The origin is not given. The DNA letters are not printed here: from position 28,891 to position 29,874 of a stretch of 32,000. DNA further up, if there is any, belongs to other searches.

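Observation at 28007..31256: Tightly coupled four-gene cassette: glycine-zipper membrane protein, HTH, PIN-like and Fic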

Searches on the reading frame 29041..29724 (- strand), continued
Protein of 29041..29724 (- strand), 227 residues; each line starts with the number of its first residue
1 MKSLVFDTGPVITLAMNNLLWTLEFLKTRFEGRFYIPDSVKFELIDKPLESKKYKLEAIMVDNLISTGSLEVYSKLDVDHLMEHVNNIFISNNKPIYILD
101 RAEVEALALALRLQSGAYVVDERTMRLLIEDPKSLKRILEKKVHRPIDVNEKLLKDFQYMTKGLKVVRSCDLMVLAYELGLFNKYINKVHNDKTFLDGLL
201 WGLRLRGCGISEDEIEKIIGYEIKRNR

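Call 34: find_related_loci(query=A1, collection=genome_contigs, flank=6000)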
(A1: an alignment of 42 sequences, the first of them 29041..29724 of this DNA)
Query A1 (227 aa) in genome_contigs; peptide patterns used: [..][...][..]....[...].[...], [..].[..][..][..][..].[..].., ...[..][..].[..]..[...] (x = any residue, [..] = any of these).
366 stretches matched a pattern; 288 encode a relative of the query (tblastn E <= 1e-3); the best 80 are kept; 80 distinct loci.
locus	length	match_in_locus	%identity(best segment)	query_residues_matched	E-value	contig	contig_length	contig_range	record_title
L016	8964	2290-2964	61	1-225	3e-90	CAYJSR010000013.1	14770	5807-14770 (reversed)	MAG TPA_asm: Candidatus Woesearchaeota archaeon isolate ERP125453_co1_330 genome assembly, contig: NODE_4252_length_1477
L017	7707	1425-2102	58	1-226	1e-88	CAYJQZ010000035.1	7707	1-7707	MAG TPA_asm: Candidatus Woesearchaeota archaeon isolate ERP125453_co1_329 genome assembly, contig: NODE_11832_length_770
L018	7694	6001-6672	59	1-224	9e-88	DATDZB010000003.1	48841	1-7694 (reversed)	MAG TPA_asm: Candidatus Nanoarchaeia archaeon isolate SMAG_U8180 k141_2135103, whole genome shotgun sequence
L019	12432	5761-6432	58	1-224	4e-84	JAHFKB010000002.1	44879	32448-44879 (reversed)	MAG: archaeon isolate nzgw40 NODE_914_length_44880_cov_4.676936, whole genome shotgun sequence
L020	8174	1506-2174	54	1-226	1e-78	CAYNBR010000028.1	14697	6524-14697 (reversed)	MAG TPA_asm: Candidatus Woesearchaeota archaeon isolate ERP125453_co2_375 genome assembly, contig: NODE_1528_length_1469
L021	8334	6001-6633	55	1-211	6e-77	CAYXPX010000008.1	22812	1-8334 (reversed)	MAG TPA_asm: Candidatus Woesearchaeota archaeon isolate SRP269290_co2_81 genome assembly, contig: NODE_2196_length_22812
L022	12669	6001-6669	53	1-222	3e-75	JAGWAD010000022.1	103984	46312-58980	Candidatus Woesearchaeota archaeon isolate RIFCSPLOWO2_01_FULL_28_39 rifcsplowo2_01_scaffold_400, whole genome shotgun s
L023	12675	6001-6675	52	1-224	9e-73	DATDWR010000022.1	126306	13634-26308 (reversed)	MAG TPA_asm: Candidatus Nanoarchaeia archaeon isolate SMAG_U8117 k141_1767305, whole genome shotgun sequence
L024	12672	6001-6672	56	1-224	2e-72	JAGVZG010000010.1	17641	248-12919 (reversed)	Candidatus Woesearchaeota archaeon isolate RIFCSPHIGHO2_02_FULL_30_43 rifcsphigho2_02_scaffold_5536, whole genome shotgu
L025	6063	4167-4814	51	1-216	5e-71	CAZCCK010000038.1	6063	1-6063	MAG TPA_asm: Candidatus Woesearchaeota archaeon isolate SRP193066_co2_72 genome assembly, contig: NODE_6736_length_6063_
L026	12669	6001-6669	50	1-223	5e-71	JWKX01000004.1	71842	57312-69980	MAG: archaeon GW2011_AR18 QT09_C0004, whole genome shotgun sequence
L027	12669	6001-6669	50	1-223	5e-71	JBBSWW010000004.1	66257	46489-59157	MAG: Nanoarchaeota archaeon isolate H52-bin077_1 H52_bin077_1_000000000004, whole genome shotgun sequence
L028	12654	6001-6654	51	1-218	6e-70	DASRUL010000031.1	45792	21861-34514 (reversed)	MAG TPA_asm: Candidatus Nanoarchaeia archaeon isolate SMAG_U8021 k141_1618438, whole genome shotgun sequence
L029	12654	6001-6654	53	1-218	7e-70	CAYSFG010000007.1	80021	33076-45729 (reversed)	MAG TPA_asm: Candidatus Woesearchaeota archaeon isolate binchicken_co203_433 genome assembly, contig: k141_4841104, whol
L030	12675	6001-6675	51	1-222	6e-69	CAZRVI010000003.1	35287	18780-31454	MAG TPA_asm: Candidatus Woesearchaeota archaeon isolate binchicken_co19_483 genome assembly, contig: NODE_1593_length_35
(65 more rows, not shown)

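Call 39: predict_structure(alignment_id=A1)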
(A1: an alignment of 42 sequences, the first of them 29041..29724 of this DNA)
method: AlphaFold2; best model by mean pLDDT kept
length: 227 residues; sequences in the alignment: 42
mean_pLDDT: 94.6   pTM: 0.88
mean pLDDT of the five models: 94.6, 94.1, 94.0, 93.9, 93.6
residues with pLDDT >= 90: 210; 70-90: 14; 50-70: 3; < 50: 0
segments of 3 or more residues with pLDDT < 50: none
pLDDT, mean of each block of 10 residues (from residue 1): 90 96 93 95 97 95 96 96 97 95 97 96 95 97 96 98 96 95 93 95 93 94 73
secondary structure, 60 per line:
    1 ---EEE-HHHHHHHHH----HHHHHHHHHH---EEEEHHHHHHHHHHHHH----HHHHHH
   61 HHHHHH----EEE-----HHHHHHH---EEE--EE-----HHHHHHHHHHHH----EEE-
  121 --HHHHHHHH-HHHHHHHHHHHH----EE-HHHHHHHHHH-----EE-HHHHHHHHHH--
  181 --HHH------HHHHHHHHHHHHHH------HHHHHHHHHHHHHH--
elements in order: E4-6 H8-16 H21-30 E34-37 H38-50 H55-66 E71-73 H79-85 E89-91 H101-112 E117-119 H123-130 H132-143 H151-160 H169-178 H192-205 H212-225

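Call 44: fold_search(model_id=the predicted structure, library=pdb)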
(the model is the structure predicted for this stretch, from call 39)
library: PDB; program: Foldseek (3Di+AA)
matches with E <= 10: 583; with E <= 0.001: 0
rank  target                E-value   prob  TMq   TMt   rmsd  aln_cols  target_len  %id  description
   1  1o4w                  7.1e-03  1.00  0.35  0.59   8.4       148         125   18  CRYSTAL STRUCTURE OF a PIN (PILT N-TERMINUS) DOMAIN CONTAINING PROTEIN (AF0591) FROM ARCHAEOGLOBUS FULGIDUS AT 1.90 A RE (released 2003-07-29)
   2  3ix7_A                7.6e-03  0.99  0.33  0.52   7.1       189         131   16  Crystal structure of a domain of functionally unknown protein from Thermus thermophilus HB8 (released 2009-09-22)
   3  1v96_A                1.5e-02  0.99  0.42  0.60   5.8       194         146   14  Crystal structure of hypothetical protein of unknown function from pyrococcus horikoshii OT3 (released 2005-02-01)
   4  3zvk_B                3.3e-02  1.00  0.38  0.61   3.5       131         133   14  Crystal structure of VapBC2 from Rickettsia felis bound to a DNA fragment from their promoter (released 2011-12-14)
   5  4chg_A                3.5e-02  0.96  0.35  0.54   4.7       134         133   13  Crystal structure of VapBC15 complex from Mycobacterium tuberculosis (released 2014-11-12)
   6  3zvk_A                3.7e-02  0.99  0.38  0.61   3.4       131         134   14  Crystal structure of VapBC2 from Rickettsia felis bound to a DNA fragment from their promoter (released 2011-12-14)
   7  9n7a_SL               3.9e-02  0.94  0.31  0.47   7.1       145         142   12  SSU processome maturation and disassembly, State N (released 2025-11-05)
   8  2hww_B                4.5e-02  0.69  0.29  0.39  12.0       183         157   12  Structure of PIN domain of human SMG6 (released 2006-11-14)
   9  6ifc_A                5.0e-02  0.98  0.40  0.63   6.0       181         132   15  Crystal structure of VapBC from Salmonella typhimurium (released 2020-01-29)
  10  5h4g_A                5.0e-02  0.97  0.44  0.64   4.5       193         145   11  Structure of PIN-domain protein (VapC4 toxin) from Pyrococcus horikoshii determined at 1.77 A resolution (released 2016-11-23)
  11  3i8o                  5.0e-02  0.77  0.31  0.45   7.0       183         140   10  A domain of a functionally unknown protein from Methanocaldococcus jannaschii DSM 2661. (released 2009-07-21)
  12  3zvk_C                5.4e-02  0.99  0.38  0.62   3.4       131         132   14  Crystal structure of VapBC2 from Rickettsia felis bound to a DNA fragment from their promoter (released 2011-12-14)
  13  5x3t_B                5.4e-02  0.98  0.39  0.60   3.7       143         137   11  VapBC from Mycobacterium tuberculosis (released 2017-06-07)
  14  9c5w_C                6.4e-02  0.77  0.37  0.48  15.5       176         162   10  Crystal structure of cyclodehydratase RohQ in complex with imidazole (released 2025-07-23)
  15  2e89_D                6.8e-02  0.33  0.32  0.25  12.0       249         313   11  Crystal structure of Aquifex aeolicus TilS in a complex with ATP, Magnesium ion, and L-lysine (released 2007-11-13)
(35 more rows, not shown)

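Call 58: search_protein_families(library=pfam, alignment_id=A1, max_evalue=0.01)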
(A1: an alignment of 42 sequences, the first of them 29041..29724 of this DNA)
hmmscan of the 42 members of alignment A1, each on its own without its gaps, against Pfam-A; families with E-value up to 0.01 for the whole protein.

A. member 1, window:29041-29724:- (227 aa): 0 families

B. families by the number of members that match (of 42 scanned): 3 families
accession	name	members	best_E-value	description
PF05565.16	Sipho_Gp157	1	0.0019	Siphovirus Gp157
PF20290.3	MC4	1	0.0066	ABC-three component (ABC-3C) system Middle Component 4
PF00632.30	HECT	1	0.0073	HECT-domain (ubiquitin-transferase)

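Call 68: search_protein_families(library=phrogs, proteins=[window:29041-29724:-], max_evalue=0.01)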
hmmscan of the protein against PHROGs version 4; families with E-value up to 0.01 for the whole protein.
window:29041-29724:- (227 aa): 0 families
